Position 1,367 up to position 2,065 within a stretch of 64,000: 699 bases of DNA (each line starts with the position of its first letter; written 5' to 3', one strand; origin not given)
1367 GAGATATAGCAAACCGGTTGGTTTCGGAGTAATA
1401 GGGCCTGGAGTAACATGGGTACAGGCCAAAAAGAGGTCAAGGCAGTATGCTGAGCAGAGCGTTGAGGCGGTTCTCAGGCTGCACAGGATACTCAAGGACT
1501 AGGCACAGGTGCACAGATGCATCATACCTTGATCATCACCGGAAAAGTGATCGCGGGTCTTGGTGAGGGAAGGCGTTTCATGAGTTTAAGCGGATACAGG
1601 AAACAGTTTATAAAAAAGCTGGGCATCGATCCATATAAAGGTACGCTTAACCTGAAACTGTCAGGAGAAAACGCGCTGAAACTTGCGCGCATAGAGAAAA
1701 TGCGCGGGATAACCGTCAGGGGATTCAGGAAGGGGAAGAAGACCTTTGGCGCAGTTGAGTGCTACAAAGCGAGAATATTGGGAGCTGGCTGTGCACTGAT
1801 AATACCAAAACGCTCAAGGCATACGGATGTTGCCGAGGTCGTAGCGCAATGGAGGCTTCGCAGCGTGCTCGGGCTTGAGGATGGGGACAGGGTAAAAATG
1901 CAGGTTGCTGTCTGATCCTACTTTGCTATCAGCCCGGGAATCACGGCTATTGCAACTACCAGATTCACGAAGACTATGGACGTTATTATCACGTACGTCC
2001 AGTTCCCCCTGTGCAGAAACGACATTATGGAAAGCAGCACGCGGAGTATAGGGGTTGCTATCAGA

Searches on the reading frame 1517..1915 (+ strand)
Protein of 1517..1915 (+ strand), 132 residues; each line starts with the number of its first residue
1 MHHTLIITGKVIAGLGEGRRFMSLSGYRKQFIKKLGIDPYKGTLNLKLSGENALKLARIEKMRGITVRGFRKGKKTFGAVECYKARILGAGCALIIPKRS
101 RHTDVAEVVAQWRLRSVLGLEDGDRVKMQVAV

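Call 68: search_protein_families(library=pfam, alignment_id=A2, max_evalue=0.001)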
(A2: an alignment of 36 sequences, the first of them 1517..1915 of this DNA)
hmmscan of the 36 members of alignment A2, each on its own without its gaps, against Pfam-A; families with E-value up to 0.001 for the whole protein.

A. member 1, window:1517-1915:+ (132 aa): 1 family
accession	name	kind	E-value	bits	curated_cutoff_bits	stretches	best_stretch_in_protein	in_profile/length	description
PF01982.22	CTP-dep_RFKase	-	1.4e-38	132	25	1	11-130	1-121/121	Domain of unknown function DUF120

B. families by the number of members that match (of 36 scanned): 22 families
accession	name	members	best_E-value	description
PF01982.22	CTP-dep_RFKase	1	1.4e-38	Domain of unknown function DUF120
PF02502.23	LacAB_rpiB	1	2.7e-36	Ribose/Galactose Isomerase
PF00578.27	AhpC-TSA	1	2.1e-34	AhpC/TSA family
PF02698.23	DUF218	1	1.3e-27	DUF218 domain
PF01797.21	Y1_Tnp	1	1.8e-25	Transposase IS200 like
PF12327.13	FtsZ_C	1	3.5e-24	FtsZ family, C-terminal domain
PF07843.16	DUF1634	1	1.2e-22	Protein of unknown function (DUF1634)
PF08534.16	Redoxin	1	1.4e-20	Redoxin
PF00708.24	Acylphosphatase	1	2.7e-19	Acylphosphatase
PF00156.33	Pribosyltran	1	9e-19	Phosphoribosyl transferase domain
PF00293.34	NUDIX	1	1.4e-16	NUDIX domain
PF21485.3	IF5A-like_N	1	1.3e-15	Translation initiation factor 5A-like, N-terminal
PF01282.25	Ribosomal_S24e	1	7e-13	Ribosomal protein S24e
PF00828.25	Ribosomal_L27A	1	1.3e-12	Ribosomal proteins 50S-L15, 50S-L18e, 60S-L27A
PF13091.12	PLDc_2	1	5.7e-12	PLD-like domain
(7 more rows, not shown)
